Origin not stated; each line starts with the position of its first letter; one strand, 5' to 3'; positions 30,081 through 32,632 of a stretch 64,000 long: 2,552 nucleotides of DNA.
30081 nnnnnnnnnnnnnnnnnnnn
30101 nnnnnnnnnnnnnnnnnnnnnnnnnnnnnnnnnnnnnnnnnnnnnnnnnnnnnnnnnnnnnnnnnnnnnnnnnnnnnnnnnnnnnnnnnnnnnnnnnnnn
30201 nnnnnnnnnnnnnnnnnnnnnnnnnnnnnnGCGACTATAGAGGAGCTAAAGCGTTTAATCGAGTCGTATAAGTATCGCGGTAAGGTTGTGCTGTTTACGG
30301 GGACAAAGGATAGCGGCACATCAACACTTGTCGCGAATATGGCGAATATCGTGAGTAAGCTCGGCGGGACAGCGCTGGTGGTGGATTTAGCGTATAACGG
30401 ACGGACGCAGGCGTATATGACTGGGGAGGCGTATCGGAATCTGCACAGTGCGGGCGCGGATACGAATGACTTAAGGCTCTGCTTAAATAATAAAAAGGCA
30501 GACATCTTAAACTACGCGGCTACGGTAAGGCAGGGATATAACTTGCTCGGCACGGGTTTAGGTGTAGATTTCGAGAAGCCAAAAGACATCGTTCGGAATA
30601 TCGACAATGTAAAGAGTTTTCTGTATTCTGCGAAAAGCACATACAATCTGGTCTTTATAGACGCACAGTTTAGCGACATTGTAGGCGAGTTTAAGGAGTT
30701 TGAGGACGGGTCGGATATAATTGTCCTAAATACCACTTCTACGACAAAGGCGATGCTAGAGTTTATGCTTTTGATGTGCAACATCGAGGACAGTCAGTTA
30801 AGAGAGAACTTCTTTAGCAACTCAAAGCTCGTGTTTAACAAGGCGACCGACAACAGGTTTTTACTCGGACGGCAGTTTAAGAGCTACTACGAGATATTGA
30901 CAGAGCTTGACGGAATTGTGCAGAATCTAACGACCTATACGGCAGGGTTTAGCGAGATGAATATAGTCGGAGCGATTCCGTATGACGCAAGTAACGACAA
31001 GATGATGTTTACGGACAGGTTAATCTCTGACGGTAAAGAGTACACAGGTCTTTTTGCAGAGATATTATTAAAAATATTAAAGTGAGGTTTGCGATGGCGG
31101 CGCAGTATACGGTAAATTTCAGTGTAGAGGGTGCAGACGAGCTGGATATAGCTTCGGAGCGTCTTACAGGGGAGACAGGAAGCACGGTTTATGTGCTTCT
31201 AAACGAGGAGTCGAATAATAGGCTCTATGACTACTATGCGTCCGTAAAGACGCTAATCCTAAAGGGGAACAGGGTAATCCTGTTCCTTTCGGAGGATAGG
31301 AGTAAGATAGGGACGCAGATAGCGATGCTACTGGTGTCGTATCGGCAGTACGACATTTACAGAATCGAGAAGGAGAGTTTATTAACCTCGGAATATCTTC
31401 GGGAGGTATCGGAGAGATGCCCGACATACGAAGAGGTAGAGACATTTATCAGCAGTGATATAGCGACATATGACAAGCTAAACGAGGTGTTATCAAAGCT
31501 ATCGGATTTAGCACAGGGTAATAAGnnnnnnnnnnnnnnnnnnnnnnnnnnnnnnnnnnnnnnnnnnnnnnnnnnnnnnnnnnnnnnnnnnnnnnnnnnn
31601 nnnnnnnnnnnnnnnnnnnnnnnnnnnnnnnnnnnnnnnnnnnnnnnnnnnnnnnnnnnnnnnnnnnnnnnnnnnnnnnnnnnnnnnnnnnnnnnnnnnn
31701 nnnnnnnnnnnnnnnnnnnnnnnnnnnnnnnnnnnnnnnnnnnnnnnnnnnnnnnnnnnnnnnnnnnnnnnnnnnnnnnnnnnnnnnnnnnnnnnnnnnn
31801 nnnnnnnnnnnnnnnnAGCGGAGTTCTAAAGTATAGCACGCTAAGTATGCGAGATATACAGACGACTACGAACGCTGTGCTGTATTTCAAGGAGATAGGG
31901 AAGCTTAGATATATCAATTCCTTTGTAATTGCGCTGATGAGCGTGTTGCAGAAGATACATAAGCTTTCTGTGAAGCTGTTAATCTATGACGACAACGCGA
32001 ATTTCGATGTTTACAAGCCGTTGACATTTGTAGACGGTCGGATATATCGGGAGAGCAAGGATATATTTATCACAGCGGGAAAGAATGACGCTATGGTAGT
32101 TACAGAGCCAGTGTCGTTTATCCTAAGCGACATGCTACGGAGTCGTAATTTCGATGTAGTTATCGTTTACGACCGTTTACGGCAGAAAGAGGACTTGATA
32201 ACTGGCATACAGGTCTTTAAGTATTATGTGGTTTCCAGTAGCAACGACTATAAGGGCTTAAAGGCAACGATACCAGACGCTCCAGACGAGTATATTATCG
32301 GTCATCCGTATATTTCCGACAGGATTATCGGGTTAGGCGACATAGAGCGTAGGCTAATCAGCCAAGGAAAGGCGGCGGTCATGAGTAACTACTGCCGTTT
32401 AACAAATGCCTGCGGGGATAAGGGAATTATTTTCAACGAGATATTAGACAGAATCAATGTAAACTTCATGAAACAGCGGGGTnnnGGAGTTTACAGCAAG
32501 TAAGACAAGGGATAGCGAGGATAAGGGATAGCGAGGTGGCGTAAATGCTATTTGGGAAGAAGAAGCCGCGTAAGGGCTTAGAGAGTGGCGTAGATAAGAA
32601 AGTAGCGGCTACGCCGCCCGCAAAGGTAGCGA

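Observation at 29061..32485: Two TadZ/CpaE-like pseudo-ATPases directly upstream of a VirB4-type ATPase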

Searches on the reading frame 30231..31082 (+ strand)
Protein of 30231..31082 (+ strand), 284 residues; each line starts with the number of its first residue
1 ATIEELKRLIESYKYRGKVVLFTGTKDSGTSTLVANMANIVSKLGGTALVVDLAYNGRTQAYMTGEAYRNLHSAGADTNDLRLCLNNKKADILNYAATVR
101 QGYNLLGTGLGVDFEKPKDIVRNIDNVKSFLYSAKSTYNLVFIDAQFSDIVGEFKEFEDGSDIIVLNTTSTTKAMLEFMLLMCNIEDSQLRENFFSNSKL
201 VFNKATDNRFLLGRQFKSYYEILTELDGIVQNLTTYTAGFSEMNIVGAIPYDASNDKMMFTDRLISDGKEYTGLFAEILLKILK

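Call 20: search_protein_families(library=pfam, proteins=[window:30231-31082:+], max_evalue=10)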
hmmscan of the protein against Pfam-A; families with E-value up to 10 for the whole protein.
seq(284 aa): 3 families
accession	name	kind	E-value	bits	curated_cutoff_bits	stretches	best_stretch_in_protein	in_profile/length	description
PF01656.29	CbiA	-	0.053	13.9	25.4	1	27-215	9-54/125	CobQ/CobB/MinD/ParA nucleotide binding domain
PF13481.12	AAA_25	-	0.26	11.3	27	1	2-66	18-81/195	AAA domain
PF13555.12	AAA_29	-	0.32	11.2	27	1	16-37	22-42/61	P-loop containing region of AAA domain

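Call 22: find_homologous_proteins(query=A2, max_evalue=0.001)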
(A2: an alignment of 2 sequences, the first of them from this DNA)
Query A2 (2 sequences) (284 aa, profile of the alignment): 3 proteins with E <= 0.001 among 4815 candidates.
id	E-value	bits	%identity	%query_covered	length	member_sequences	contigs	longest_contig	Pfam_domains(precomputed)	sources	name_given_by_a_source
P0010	6.0e-91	323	27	99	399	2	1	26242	PF10609.16,PF01656.30,PF13614.13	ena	-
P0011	3.6e-33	133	36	40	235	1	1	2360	-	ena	-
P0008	2.1e-13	69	100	16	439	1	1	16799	-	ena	-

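Call 27: search_protein_families(library=ncbifam, proteins=[P0010], max_evalue=0.1)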
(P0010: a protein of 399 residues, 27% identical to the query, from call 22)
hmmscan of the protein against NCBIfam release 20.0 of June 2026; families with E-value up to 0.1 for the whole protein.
P0010 (399 aa): 23 families
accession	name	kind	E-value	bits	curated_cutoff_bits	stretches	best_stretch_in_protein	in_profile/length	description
TIGR01969.1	minD_arch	subfamily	1.7e-07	30.7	201.75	1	137-351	5-200/251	cell division ATPase MinD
TIGR01007.1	eps_fam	subfamily_domain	1.3e-06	28.1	108.05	1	143-283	28-162/204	polysaccharide biosynthesis tyrosine autokinase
NF041546.1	ParA_partition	equivalog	5.4e-06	26.1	180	1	141-185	8-52/203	ParA family partition ATPase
TIGR03815.1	CpaE_hom_Actino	equivalog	6.6e-06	25.5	154.45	1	132-173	110-152/340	septum site-determining protein Ssd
TIGR01968.1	minD_bact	equivalog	7e-06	25.6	212.9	1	135-348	3-204/261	septum site-determining protein MinD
TIGR03029.1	EpsG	equivalog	4.6e-05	22.7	313.8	1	126-257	96-221/274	chain length determinant protein tyrosine kinase EpsG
NF041136.1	MrpORP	equivalog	9.4e-05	21.8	450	1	135-174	8-47/365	iron-sulfur cluster carrier protein MrpORP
NF008568.0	PRK11519.1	equivalog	0.00015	20.1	1068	1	130-257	523-644/720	tyrosine-protein kinase Wzc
NF007350.0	PRK09841.1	equivalog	0.00024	19.4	1248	1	132-257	530-649/726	tyrosine-protein kinase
NF041417.1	ArsA_halo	exception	0.0014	17.4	800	1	88-176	292-376/617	arsenical pump-driving ATPase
TIGR03371.1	cellulose_yhjQ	equivalog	0.0017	17.9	157.85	1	136-177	4-46/246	cellulose biosynthesis protein BcsQ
NF053622.1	ATPseBagAMYCTU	equivalog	0.0034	16.8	400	1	137-172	11-46/325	ATPase BagA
NF033200.1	F430_CfbC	exception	0.005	16.2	402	1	136-181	3-48/260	Ni-sirohydrochlorin a,c-diamide reductive cyclase ATP-dependent reductase subunit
TIGR02868.1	CydC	equivalog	0.011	14.5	329.05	1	105-181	334-409/530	thiol reductant ABC exporter subunit CydC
TIGR04291.1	arsen_driv_ArsA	equivalog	0.018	13.8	650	1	103-175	289-362/565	arsenical pump-driving ATPase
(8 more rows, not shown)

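Call 28: find_related_loci(query=A2, collection=viral_contigs, flank=10000)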
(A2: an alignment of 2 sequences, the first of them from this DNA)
Query A2 (284 aa) in viral_contigs; peptide patterns used: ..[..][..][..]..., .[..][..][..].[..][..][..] (x = any residue, [..] = any of these).
95 stretches matched a pattern; 8 encode a relative of the query (tblastn E <= 1e-3); 8 distinct loci.
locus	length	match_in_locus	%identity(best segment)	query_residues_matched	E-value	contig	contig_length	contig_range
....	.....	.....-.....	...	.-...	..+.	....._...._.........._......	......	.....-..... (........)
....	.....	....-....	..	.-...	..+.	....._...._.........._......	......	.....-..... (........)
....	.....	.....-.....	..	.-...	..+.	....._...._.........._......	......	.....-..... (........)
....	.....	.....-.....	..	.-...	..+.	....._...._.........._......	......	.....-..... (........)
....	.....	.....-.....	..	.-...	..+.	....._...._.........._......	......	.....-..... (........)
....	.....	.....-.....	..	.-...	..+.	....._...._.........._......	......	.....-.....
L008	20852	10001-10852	98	1-284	0e+0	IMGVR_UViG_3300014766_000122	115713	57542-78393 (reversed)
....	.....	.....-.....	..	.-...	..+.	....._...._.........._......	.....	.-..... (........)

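Call 43: search_solved_structures(query=A6, max_evalue=1, show_alignments=3)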
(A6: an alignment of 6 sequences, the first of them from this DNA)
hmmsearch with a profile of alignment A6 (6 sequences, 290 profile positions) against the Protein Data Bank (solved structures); distinct sequences matched with E-value up to 1: 76 (the best 60 are shown).
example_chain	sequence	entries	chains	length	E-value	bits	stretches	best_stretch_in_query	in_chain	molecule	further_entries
3bfv_A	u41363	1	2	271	5.2e-08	35.8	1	21-175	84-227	Membrane protein CapA1, Protein tyrosine kinase,Protein tyrosine kinase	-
4jmp_A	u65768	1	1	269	5.5e-08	35.8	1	21-175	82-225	C-terminal fragment of CapA, Protein tyrosine kinase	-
2ved_A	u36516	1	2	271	1.6e-07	34.2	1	21-175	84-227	MEMBRANE PROTEIN CAPA1, PROTEIN TYROSINE KINASE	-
1ion_A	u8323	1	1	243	1.7e-06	30.9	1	23-58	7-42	PROBABLE CELL DIVISION INHIBITOR MIND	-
4jlv_A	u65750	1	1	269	6.5e-06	29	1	22-166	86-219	C-terminal fragment of Membrane protein CapA1, Putative uncharacterized protein capB1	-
2yvu_A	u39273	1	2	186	0.00017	24.3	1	11-61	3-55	Probable adenylyl-sulfate kinase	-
1g3q_A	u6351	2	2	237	0.00034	23.3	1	23-179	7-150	CELL DIVISION INHIBITOR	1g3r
4v03_A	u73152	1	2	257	0.00051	22.7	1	22-61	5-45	SITE-DETERMINING PROTEIN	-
1wcv_1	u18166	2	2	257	0.0019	20.8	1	28-62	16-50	SEGREGATION PROTEIN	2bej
3la6_A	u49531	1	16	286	0.0021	20.7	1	15-59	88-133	Tyrosine-protein kinase wzc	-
4rz2_A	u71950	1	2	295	0.0027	20.4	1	21-57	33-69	Site-determining protein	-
4v02_A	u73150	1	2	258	0.0029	20.3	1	22-61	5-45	SITE-DETERMINING PROTEIN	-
3uie_A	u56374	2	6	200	0.0035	20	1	16-60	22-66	Adenylyl-sulfate kinase 1, chloroplastic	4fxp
3cio_A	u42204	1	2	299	0.0063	19.2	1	17-148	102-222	Tyrosine-protein kinase etk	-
9xgv_A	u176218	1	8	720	0.0073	18.9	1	15-59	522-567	Tyrosine-protein kinase wzc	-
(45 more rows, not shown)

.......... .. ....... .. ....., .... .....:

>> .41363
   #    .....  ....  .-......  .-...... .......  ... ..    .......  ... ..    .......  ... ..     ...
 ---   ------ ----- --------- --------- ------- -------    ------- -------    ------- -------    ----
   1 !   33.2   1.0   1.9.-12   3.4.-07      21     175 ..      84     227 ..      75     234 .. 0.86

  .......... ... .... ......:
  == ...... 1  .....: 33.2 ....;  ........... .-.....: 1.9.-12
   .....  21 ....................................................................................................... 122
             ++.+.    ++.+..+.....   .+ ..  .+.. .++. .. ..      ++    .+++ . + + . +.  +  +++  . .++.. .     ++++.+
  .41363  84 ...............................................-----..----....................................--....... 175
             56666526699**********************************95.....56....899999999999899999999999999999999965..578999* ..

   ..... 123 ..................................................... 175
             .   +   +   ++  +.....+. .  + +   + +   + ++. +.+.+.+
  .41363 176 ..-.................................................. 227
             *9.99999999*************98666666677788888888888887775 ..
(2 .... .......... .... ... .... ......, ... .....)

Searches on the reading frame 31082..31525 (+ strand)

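Call 20: search_protein_families(library=pfam, proteins=[window:31082-31525:+], max_evalue=10)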
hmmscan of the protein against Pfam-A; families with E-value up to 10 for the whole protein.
seq(148 aa): 1 family
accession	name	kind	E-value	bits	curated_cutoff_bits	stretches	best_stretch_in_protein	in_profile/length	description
PF02272.25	DHHA1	-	0.15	13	25.9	1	18-56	15-50/102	DHHA1 domain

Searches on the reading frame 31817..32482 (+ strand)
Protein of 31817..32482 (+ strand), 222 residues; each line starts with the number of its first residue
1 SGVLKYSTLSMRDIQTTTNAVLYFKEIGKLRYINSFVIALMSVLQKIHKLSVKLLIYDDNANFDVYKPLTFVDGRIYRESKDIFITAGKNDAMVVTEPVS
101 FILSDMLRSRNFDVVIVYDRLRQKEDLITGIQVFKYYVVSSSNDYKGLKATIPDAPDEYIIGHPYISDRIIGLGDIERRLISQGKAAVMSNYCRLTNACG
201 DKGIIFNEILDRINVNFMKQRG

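Call 20: search_protein_families(library=pfam, proteins=[window:31817-32482:+], max_evalue=10)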
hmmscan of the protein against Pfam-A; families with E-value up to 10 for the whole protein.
seq(222 aa): 1 family
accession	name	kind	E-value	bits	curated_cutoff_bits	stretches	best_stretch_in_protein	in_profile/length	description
PF21449.3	RIF2_ASCE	-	0.086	13.5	27.6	1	38-63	49-74/93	RIF2, ASCE domain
